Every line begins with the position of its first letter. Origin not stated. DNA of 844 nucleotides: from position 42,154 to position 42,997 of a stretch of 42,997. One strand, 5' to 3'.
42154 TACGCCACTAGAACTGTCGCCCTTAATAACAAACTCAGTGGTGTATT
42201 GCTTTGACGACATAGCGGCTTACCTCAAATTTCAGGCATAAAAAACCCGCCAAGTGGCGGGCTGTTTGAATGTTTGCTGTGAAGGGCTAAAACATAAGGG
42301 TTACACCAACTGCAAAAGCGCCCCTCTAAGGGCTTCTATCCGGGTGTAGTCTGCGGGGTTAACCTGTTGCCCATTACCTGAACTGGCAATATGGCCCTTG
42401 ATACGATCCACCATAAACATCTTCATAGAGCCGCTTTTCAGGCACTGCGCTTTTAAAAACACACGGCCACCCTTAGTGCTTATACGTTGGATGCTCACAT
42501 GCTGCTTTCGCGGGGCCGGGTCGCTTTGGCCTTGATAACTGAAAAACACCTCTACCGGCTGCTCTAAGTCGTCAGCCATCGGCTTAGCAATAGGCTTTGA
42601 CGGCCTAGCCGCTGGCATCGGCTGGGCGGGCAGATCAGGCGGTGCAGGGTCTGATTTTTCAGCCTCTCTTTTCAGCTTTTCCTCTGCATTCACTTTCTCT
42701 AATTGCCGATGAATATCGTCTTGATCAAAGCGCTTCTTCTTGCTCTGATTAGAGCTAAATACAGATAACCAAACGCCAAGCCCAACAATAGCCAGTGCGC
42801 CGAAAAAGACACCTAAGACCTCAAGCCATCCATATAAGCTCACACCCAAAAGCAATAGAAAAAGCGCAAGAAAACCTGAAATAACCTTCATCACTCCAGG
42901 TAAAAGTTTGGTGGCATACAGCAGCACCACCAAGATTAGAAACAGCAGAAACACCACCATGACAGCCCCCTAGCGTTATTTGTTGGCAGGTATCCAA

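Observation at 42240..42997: Self-contained moron between the G/G-T chaperones and the tape measure gene: a membrane-anchored WYL-like protein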

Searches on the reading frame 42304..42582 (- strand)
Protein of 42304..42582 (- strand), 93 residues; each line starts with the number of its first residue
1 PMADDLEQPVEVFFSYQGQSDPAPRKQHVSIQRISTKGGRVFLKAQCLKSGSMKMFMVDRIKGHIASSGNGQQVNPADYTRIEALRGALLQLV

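Call 29: find_homologous_proteins(query=A2, max_evalue=0.001)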
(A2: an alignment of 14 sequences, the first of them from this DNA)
Query A2 (14 sequences) (93 aa, profile of the alignment): 4 proteins with E <= 0.001 among 326 candidates.
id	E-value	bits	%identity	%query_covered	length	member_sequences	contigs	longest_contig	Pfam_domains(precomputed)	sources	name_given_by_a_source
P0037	2.6e-12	64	37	46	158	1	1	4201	PF00533.34,PF13280.13,PF12738.14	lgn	-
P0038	2.3e-8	52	32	37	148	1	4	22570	-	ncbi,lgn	-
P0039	2.4e-8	52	26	73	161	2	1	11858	-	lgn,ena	-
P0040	3.7e-4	38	30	46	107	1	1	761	PF13280.13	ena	-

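Call 30: search_solved_structures(query=A2, max_evalue=10, show_alignments=4)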
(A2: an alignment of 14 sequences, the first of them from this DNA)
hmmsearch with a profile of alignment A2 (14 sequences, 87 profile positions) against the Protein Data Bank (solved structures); distinct sequences matched with E-value up to 10: 11.
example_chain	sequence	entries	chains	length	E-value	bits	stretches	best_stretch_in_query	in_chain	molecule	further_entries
6sj9_A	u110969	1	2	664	6.7e-13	51.6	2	7-58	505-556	Proteasome accessory factor B/C (PafBC)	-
7p5x_AX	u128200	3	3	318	2.3e-06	30.7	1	7-58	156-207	PafC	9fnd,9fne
7p5x_AY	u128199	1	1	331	0.00018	24.6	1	4-61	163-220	Transcriptional regulator-like protein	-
9fnd_X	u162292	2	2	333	0.00018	24.6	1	4-61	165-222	Transcriptional regulator-like protein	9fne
8bnv_A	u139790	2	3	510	0.00074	22.6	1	11-56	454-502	AAA family ATPase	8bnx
7tb5_A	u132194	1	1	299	0.0011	22.1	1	11-57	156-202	WYL domain-containing protein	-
8rnz_A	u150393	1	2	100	0.0023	21.1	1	11-70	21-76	Copper-transporting ATPase RAN1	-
7t8k_A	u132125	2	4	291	0.0029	20.7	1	10-58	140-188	BrxR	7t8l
3nrf_A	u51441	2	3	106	0.59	13.3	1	16-62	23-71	ApaG protein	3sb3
4nim_A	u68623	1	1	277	0.79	12.9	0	46-65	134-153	Versicolorin reductase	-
7tb6_A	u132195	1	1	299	1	12.6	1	6-56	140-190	S. maltophilia CapW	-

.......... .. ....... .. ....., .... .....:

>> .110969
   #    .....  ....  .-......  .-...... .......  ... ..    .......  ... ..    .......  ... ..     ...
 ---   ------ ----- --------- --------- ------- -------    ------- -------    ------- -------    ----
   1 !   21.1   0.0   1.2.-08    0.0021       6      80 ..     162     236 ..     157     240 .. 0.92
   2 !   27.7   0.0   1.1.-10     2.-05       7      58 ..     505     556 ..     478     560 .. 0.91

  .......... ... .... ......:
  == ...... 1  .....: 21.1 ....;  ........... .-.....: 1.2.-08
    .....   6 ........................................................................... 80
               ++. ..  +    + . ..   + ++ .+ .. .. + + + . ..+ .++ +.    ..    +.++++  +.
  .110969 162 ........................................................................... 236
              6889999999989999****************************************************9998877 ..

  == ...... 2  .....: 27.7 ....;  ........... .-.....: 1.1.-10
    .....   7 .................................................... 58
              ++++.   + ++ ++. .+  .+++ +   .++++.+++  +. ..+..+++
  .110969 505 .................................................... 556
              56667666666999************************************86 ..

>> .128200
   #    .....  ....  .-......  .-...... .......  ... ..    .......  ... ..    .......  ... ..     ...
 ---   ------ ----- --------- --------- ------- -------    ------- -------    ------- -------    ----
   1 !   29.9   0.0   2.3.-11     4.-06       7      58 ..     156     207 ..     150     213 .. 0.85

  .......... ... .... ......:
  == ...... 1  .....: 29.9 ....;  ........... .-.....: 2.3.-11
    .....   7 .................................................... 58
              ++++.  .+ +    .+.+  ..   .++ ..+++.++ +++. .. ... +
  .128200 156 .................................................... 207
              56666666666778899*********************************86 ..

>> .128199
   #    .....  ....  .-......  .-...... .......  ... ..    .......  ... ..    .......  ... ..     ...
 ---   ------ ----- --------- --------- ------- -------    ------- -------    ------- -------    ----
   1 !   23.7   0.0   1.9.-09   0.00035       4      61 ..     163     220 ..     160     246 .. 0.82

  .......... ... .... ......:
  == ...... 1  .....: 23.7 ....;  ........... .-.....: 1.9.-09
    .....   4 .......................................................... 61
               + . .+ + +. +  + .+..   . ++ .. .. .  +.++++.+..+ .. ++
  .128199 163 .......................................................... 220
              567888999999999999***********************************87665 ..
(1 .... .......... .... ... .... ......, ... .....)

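Call 42: find_encoding_contigs(protein=P0038, flank=7000, max_places=3)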
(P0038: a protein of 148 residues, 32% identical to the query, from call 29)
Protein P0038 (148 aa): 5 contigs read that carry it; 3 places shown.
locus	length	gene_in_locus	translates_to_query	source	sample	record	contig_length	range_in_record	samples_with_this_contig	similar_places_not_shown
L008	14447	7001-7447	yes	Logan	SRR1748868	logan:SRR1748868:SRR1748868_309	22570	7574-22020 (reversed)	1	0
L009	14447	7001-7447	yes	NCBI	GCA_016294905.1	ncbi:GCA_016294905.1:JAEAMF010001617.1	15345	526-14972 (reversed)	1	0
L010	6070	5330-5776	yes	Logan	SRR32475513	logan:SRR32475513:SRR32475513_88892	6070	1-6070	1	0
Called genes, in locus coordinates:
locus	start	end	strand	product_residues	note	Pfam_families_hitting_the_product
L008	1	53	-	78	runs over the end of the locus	-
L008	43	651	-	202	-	-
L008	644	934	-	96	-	-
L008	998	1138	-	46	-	-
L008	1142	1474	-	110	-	-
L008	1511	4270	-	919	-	PF13155:Toprim_2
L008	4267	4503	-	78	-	-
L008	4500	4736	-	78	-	-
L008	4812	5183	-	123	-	-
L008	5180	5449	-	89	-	-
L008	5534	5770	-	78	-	-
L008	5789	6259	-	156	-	-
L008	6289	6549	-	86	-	-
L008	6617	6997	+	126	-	PF01381:HTH_3 (faint)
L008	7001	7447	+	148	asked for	-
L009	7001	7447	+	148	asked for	-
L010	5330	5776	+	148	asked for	-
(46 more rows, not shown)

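Call 43: find_encoding_contigs(protein=P0039, flank=7000, max_places=3)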
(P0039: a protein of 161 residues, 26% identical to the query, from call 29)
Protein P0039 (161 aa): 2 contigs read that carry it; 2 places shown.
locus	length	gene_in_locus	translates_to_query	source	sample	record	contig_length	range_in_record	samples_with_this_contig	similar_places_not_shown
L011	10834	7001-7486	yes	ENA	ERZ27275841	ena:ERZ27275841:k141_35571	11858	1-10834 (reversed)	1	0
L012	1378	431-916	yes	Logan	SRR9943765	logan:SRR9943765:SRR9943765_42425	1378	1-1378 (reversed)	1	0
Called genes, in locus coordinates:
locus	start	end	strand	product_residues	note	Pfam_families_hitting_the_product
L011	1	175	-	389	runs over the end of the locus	PF12167:Arm-DNA-bind_2, PF14659:Phage_int_SAM_3 (weak), PF00589:Phage_integrase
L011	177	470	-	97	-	-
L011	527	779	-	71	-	-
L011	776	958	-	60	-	-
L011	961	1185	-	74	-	PF01258:zf-dskA_traR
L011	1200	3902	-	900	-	PF13155:Toprim_2, PF13362:Toprim_3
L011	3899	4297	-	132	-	-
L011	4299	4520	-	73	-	-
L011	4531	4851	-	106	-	-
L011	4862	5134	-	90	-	PF04606:Ogr_Delta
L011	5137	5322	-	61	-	-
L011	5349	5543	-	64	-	-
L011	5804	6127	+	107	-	-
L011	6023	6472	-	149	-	-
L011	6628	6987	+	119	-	PF01381:HTH_3 (weak)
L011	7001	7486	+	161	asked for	-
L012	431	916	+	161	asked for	-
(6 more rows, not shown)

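Call 45: predict_structure(alignment_id=A2)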
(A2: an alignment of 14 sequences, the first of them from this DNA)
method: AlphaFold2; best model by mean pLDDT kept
length: 93 residues; sequences in the alignment: 14
mean_pLDDT: 91.5   pTM: 0.79
mean pLDDT of the five models: 91.5, 91.3, 91.2, 90.7, 89.9
residues with pLDDT >= 90: 70; 70-90: 20; 50-70: 3; < 50: 0
segments of 3 or more residues with pLDDT < 50: none
pLDDT, mean of each block of 10 residues (from residue 1): 76 96 96 91 95 95 94 91 90 89
secondary structure, 60 per line:
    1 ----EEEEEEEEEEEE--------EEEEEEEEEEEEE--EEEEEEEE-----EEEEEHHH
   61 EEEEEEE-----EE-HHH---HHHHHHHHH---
elements in order: E5-16 E25-37 E40-47 E53-57 E61-67 H82-90

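Call 50: fold_search(model_id=the predicted structure, library=pdb)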
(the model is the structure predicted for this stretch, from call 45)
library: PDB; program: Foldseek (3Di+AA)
matches with E <= 10: 846; with E <= 0.001: 0
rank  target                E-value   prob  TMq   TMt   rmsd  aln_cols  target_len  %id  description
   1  7tb5                  2.9e-03  1.00  0.55  0.20   7.1        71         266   30  Structure of P. aeruginosa PA17 CapW (released 2022-01-19)
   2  7t8l_A                4.3e-03  1.00  0.59  0.20   6.2        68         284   22  BrxR from Acinetobacter BREX type I phage restriction system (released 2022-05-18)
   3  7t8l_B                4.3e-03  1.00  0.59  0.21   6.2        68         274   22  BrxR from Acinetobacter BREX type I phage restriction system (released 2022-05-18)
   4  6sj9_B                4.8e-03  1.00  0.58  0.09   2.3        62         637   14  Proteasome accessory factor B/C (PafBC) of Arthrobacter aurescens (released 2019-10-16)
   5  6sj9_A                6.0e-03  1.00  0.61  0.09   8.0        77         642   19  Proteasome accessory factor B/C (PafBC) of Arthrobacter aurescens (released 2019-10-16)
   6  9fnd_Y                6.7e-03  1.00  0.52  0.16   4.1        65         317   20  Transcriptional activator PafBC bound to mycobacterial RNA polymerase (released 2025-02-12)
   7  7t8k_B                8.0e-03  1.00  0.58  0.21   6.2        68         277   22  BrxR from Acinetobacter BREX type I phage restriction system bound to DNA (released 2022-05-18)
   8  7t8k_A                8.9e-03  1.00  0.59  0.20   6.2        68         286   22  BrxR from Acinetobacter BREX type I phage restriction system bound to DNA (released 2022-05-18)
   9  9fnd_X                1.0e-02  1.00  0.56  0.17   8.2        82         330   18  Transcriptional activator PafBC bound to mycobacterial RNA polymerase (released 2025-02-12)
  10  7qfz_C                1.1e-02  1.00  0.56  0.19   8.5        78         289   13  BrxR, a WYL-domain containing transcriptional regulator (released 2022-05-18)
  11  7qfz_D                1.1e-02  1.00  0.52  0.18   8.7        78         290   13  BrxR, a WYL-domain containing transcriptional regulator (released 2022-05-18)
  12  7qfz_A                1.3e-02  1.00  0.57  0.19   4.6        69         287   13  BrxR, a WYL-domain containing transcriptional regulator (released 2022-05-18)
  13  7qfz_B                1.3e-02  1.00  0.57  0.19   6.6        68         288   16  BrxR, a WYL-domain containing transcriptional regulator (released 2022-05-18)
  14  7qfz_G                1.5e-02  1.00  0.57  0.20   8.4        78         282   13  BrxR, a WYL-domain containing transcriptional regulator (released 2022-05-18)
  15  9c5g_A                1.6e-02  1.00  0.54  0.18   4.5        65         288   20  Structure of R. leguminosarum CapW bound to single-stranded DNA (released 2024-10-30)
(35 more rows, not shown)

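Call 52: fold_search(model_id=the predicted structure, library=viral)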
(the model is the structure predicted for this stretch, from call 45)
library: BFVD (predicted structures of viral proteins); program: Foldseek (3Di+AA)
matches with E <= 10: 1247; with E <= 0.001: 0
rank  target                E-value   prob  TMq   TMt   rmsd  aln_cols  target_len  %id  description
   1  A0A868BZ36            7.8e-03  1.00  0.55  0.70   3.1        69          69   17  Uncharacterized protein [Xanthomonas phage Xaa_vB_phi31]
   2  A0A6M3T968            1.1e-02  1.00  0.58  0.46   1.4        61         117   20  (no name in the UniProt tables at hand)
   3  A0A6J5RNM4            1.2e-02  1.00  0.58  0.60   1.7        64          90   17  WYL domain containing protein [uncultured Caudovirales phage]
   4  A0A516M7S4            1.9e-02  0.99  0.44  0.49   5.6        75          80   19  (no name in the UniProt tables at hand)
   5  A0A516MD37            3.8e-02  1.00  0.51  0.32   6.0        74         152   16  (no name in the UniProt tables at hand)
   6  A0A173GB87            4.1e-02  1.00  0.47  0.60   2.6        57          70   14  Uncharacterized protein [Bacillus phage SalinJah]
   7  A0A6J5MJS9            4.3e-02  0.89  0.38  0.45   5.4        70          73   14  Uncharacterized protein [uncultured Caudovirales phage]
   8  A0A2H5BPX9            4.5e-02  1.00  0.53  0.64   1.4        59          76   19  WYL domain-containing protein [Vibrio phage Vp_R1]
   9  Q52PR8                4.5e-02  1.00  0.42  0.36   3.6        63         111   16  Uncharacterized protein [Xanthomonas phage Xp15]
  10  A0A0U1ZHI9            4.8e-02  0.96  0.40  0.45   5.3        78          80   18  Uncharacterized protein [Ralstonia phage phiITL-1]
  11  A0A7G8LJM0            4.8e-02  0.94  0.38  0.39   6.4        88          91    8  Uncharacterized protein [Pseudomonas phage Waldo5]
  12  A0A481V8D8            5.1e-02  0.95  0.44  0.50   5.0        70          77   11  Uncharacterized protein [Halobacterium phage ChaoS9]
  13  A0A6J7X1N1            5.1e-02  0.89  0.37  0.43   5.1        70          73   11  Uncharacterized protein [uncultured Caudovirales phage]
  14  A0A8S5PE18            5.4e-02  0.69  0.33  0.35   9.5        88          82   10  Uncharacterized protein [Siphoviridae sp. ctWKa2]
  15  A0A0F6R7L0            5.7e-02  0.92  0.38  0.51   6.2        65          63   11  Uncharacterized protein [Sinorhizobium phage phiM9]
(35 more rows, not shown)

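Call 98: search_protein_families(library=padloc, proteins=[P0038, P0039], max_evalue=0.01)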
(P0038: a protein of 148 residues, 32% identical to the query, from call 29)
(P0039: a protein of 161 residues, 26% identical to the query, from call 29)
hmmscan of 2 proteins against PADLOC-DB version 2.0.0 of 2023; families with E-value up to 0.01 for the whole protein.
P0038 (148 aa): 2 families
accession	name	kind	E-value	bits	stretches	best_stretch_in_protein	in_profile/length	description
PDLC03787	RTasWYL-YodC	-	2.7e-05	21.5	1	84-126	295-345/354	DRT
PDLC01457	WYL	-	5.4e-05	20.9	1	80-127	139-190/229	"CAS-I,CAS-II,CAS-III,CAS-IV,CAS-V,CAS-VI; associated_signaling"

P0039 (161 aa): 2 families
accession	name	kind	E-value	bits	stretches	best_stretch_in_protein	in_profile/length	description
PDLC01457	WYL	-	8.6e-07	26.8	1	77-139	123-190/229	"CAS-I,CAS-II,CAS-III,CAS-IV,CAS-V,CAS-VI; associated_signaling"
PDLC03787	RTasWYL-YodC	-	1.5e-06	25.6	1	75-138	284-345/354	DRT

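Call 100: find_related_loci(query=P0039, collection=viral_contigs, flank=5000)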
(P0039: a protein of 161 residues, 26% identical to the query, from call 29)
Query P0039 (161 aa) in viral_contigs; peptide patterns used: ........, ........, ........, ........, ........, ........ (x = any residue, [..] = any of these).
92 stretches matched a pattern, but none encodes a relative of the query by tblastn (E <= 1e-3).

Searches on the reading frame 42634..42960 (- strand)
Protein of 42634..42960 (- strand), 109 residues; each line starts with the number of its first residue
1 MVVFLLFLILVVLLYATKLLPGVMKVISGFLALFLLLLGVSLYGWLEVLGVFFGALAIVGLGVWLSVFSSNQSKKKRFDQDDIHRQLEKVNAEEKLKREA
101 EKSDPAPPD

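Call 79: search_protein_families(library=pfam, alignment_id=A3, max_evalue=10)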
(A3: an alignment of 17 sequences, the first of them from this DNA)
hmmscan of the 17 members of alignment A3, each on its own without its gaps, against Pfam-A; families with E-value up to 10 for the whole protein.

A. member 1, seq(109 aa): 3 families
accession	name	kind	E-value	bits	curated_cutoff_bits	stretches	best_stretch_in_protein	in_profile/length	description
PF14575.11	EphA2_TM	-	4.9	8.4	28.9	1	49-90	2-42/74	Ephrin type-A receptor 2 transmembrane domain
PF06480.20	FtsH_ext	-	6.5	7.5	25.5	1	52-89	3-40/103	FtsH Extracellular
PF25184.1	YxzE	-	6.9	8.2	40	1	51-81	4-34/65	YxzE-like putative bacteriocin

B. families by the number of members that match (of 17 scanned): 57 families (the first 25 are shown)
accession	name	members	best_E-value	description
PF11992.13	TgpA_N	10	0.0032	TgpA N-terminal domain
PF10112.14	Halogen_Hydrol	7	0.0044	5-bromo-4-chloroindolyl phosphate hydrolysis protein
PF14316.11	DUF4381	5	0.025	Domain of unknown function (DUF4381)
PF18949.5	DUF5693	5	0.097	Family of unknown function (DUF5693)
PF04932.20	Wzy_C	4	0.0016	O-Antigen ligase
PF18181.6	SLATT_1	3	0.017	SMODS and SLOG-associating 2TM effector domain 1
PF00335.26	Tetraspanin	3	0.088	Tetraspanin family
PF16118.10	DUF4834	3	0.43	Domain of unknown function (DUF4834)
PF23933.1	DUF7269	2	0.054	Family of unknown function (DUF7269)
PF06785.16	UPF0242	1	0.00027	Uncharacterised protein family (UPF0242) N-terminus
PF09335.16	VTT_dom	1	0.00069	VTT domain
PF06120.16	Phage_HK97_TLTM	1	0.0046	Tail length tape measure protein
PF19554.4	DUF6077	1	0.0054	Family of unknown function (DUF6077)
PF05231.19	MASE1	1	0.0055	MASE1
PF20315.3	DUF6611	1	0.023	Family of unknown function (DUF6611)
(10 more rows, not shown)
